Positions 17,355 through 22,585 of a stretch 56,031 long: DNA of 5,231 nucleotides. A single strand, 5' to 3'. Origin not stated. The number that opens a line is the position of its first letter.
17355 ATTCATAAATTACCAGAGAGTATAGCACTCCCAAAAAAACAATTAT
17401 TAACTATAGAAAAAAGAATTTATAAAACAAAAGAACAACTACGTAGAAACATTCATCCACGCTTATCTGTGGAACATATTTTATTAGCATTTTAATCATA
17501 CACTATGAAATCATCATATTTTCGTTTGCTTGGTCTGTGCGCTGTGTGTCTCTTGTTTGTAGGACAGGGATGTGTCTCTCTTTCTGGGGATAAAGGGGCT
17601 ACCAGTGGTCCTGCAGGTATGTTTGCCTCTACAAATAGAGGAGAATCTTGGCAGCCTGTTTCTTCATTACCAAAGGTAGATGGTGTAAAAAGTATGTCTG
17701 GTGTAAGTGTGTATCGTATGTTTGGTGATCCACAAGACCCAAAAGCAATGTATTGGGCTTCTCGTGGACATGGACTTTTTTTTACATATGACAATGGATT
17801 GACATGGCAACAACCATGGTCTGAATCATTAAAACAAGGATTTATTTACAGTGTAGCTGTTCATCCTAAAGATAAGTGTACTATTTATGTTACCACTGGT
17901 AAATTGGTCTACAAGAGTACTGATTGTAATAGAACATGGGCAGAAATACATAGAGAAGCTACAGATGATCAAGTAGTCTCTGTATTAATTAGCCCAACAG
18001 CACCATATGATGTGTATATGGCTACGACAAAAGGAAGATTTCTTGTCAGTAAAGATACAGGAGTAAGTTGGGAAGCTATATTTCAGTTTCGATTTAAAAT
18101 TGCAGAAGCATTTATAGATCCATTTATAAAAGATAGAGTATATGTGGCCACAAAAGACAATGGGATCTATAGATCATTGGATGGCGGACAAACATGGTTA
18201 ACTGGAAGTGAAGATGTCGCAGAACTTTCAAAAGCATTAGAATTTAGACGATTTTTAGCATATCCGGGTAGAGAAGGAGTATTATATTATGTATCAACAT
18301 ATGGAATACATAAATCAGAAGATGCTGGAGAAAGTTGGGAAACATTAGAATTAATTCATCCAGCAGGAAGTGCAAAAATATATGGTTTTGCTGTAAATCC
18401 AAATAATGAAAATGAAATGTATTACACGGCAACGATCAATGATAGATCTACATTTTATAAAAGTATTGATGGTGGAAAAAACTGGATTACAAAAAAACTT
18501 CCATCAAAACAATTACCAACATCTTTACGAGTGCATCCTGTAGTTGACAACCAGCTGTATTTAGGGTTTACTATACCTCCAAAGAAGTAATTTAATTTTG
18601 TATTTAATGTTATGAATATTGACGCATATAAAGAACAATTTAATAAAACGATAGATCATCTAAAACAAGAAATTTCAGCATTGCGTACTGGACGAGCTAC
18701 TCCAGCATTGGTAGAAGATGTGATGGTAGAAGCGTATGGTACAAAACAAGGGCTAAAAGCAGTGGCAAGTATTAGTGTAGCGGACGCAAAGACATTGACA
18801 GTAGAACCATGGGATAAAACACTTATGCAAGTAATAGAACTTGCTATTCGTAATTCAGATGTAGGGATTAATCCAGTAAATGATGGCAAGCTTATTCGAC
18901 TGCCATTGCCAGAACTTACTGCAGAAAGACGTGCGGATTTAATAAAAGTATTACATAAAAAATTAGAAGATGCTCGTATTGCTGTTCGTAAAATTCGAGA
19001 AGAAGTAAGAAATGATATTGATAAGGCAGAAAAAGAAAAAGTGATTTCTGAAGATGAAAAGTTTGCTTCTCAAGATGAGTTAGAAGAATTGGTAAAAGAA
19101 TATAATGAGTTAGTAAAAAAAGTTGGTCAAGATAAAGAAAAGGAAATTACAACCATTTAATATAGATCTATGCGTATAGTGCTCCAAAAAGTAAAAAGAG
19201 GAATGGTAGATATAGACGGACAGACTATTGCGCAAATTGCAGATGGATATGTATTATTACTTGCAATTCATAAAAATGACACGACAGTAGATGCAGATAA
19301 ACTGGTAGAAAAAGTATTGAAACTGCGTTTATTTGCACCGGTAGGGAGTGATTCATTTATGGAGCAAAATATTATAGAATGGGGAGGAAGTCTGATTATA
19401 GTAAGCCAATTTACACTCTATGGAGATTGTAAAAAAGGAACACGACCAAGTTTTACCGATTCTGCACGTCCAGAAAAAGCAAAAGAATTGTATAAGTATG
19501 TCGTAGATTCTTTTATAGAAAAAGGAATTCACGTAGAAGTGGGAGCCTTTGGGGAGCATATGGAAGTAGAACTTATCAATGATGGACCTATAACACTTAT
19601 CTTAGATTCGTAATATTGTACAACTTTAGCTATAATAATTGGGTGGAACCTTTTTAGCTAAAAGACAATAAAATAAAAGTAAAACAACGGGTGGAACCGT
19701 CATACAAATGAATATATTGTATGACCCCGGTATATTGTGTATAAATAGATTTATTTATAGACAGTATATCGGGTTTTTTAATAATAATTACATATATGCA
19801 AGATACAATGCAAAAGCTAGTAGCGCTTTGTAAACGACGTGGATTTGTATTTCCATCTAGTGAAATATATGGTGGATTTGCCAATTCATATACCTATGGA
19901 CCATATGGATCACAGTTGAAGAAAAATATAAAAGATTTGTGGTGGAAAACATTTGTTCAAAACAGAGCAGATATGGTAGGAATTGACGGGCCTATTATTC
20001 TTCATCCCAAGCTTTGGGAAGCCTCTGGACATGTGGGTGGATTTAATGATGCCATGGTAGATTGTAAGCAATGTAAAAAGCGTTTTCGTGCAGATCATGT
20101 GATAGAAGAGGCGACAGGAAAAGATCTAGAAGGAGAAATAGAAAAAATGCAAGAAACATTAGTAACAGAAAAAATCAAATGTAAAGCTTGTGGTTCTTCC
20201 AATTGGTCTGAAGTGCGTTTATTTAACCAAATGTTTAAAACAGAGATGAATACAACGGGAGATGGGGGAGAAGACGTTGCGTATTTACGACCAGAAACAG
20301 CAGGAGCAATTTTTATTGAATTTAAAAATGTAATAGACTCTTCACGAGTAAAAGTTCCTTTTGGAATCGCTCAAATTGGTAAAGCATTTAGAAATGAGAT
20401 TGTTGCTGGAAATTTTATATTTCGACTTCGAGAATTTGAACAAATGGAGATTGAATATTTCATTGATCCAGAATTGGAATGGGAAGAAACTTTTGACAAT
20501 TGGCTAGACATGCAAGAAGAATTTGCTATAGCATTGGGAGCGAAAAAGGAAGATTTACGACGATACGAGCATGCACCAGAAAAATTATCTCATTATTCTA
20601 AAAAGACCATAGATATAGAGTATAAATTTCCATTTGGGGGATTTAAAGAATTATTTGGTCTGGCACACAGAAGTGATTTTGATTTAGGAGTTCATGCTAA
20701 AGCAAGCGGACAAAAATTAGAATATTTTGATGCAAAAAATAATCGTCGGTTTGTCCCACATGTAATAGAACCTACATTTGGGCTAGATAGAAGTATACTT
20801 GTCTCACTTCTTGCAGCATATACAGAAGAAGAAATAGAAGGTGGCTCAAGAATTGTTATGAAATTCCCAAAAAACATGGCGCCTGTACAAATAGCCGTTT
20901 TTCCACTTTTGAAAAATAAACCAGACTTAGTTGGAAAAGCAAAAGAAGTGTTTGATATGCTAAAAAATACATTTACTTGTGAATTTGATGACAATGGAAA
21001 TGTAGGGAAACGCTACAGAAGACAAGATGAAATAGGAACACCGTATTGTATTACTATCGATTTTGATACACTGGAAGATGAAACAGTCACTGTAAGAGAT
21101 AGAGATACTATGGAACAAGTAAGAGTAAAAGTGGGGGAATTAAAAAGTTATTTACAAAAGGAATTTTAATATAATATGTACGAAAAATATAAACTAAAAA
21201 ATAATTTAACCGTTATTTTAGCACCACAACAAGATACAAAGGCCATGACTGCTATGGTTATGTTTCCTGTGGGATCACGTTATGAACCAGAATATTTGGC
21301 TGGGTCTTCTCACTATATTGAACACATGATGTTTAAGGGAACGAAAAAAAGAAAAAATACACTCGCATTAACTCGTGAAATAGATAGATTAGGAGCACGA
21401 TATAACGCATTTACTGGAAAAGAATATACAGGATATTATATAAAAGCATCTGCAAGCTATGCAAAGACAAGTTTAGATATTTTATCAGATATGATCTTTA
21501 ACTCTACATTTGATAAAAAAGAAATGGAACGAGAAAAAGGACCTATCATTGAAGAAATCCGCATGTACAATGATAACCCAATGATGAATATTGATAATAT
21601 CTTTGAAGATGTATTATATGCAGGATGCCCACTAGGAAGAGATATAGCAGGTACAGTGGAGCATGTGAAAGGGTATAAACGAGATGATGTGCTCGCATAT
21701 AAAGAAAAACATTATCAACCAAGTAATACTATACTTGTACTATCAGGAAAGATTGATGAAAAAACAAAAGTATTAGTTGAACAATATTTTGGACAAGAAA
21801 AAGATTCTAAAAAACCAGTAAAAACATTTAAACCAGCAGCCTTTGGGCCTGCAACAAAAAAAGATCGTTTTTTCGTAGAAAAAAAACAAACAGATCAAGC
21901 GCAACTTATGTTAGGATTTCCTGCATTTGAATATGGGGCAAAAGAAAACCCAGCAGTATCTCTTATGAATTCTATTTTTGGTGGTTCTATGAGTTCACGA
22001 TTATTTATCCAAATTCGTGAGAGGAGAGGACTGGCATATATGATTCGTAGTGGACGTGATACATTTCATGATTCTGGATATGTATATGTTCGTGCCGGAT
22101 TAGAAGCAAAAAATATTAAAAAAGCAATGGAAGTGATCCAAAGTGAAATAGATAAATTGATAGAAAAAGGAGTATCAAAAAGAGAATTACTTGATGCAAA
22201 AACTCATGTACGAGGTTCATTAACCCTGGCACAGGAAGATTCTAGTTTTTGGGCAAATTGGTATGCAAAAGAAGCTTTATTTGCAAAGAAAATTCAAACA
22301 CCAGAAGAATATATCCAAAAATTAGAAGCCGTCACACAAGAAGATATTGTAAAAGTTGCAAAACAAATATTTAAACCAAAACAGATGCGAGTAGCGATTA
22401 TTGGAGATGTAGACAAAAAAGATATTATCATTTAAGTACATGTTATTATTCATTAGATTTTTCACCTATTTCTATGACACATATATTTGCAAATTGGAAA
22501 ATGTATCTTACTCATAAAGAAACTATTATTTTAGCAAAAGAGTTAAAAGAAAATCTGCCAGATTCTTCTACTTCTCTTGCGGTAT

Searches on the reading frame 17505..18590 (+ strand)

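Call 86: search_protein_families(library=pfam, proteins=[window:17505-18590:+], max_evalue=0.0001)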
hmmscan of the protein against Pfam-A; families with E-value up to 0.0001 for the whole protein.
window:17505-18590:+ (361 aa): 4 families
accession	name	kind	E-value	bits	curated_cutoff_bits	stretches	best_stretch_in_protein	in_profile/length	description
PF15902.12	Sortilin-Vps10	-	6.3e-25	88.3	33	3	39-153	3-117/446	Sortilin, neurotensin receptor 3,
PF02012.26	BNR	-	1.3e-10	40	27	0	222-231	1-10/12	BNR/Asp-box repeat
PF14870.12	PSII_BNR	-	2.8e-09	37.1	27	0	211-328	30-138/303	Photosynthesis system II assembly factor YCF48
PF19755.4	DUF6242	-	1.5e-07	32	29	0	99-189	128-217/217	Domain of unknown function (DUF6242)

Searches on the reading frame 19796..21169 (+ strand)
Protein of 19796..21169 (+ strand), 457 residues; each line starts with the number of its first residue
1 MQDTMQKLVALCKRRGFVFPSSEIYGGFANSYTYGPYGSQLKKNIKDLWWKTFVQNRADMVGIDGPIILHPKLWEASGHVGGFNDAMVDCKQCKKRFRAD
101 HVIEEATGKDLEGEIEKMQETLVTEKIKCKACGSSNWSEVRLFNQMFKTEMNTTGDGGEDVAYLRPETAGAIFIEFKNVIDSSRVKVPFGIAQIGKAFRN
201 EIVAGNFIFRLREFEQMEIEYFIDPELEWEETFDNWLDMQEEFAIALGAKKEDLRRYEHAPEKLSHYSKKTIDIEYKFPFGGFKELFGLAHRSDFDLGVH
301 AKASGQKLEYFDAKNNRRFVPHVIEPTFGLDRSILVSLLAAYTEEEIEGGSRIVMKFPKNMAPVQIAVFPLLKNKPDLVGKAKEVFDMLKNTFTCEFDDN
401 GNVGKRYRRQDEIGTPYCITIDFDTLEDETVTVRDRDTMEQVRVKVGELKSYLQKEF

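Call 28: search_protein_families(library=pfam, proteins=[window:19796-21169:+], max_evalue=0.00001)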
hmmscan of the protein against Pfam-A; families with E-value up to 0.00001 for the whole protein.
window:19796-21169:+ (457 aa): 2 families
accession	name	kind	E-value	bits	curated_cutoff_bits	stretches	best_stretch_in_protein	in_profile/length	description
PF03129.25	HGTP_anticodon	-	1.4e-23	83.3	21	1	365-455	1-93/94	Anticodon binding domain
PF00587.30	tRNA-synt_2b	-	1.8e-10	41.6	29.3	1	156-336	5-174/179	tRNA synthetase class II core domain (G, H, P, S and T)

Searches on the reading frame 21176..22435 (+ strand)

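Call 28: search_protein_families(library=pfam, proteins=[window:21176-22435:+], max_evalue=0.00001)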
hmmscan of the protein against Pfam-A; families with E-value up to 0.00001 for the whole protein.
window:21176-22435:+ (419 aa): 2 families
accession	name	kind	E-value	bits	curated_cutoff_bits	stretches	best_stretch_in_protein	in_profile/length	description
PF05193.26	Peptidase_M16_C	-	1.9e-41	142.4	23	1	169-343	4-179/181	Peptidase M16 inactive domain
PF00675.25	Peptidase_M16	-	1.9e-34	119.1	22.3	1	13-159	2-147/149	Insulinase (Peptidase family M16)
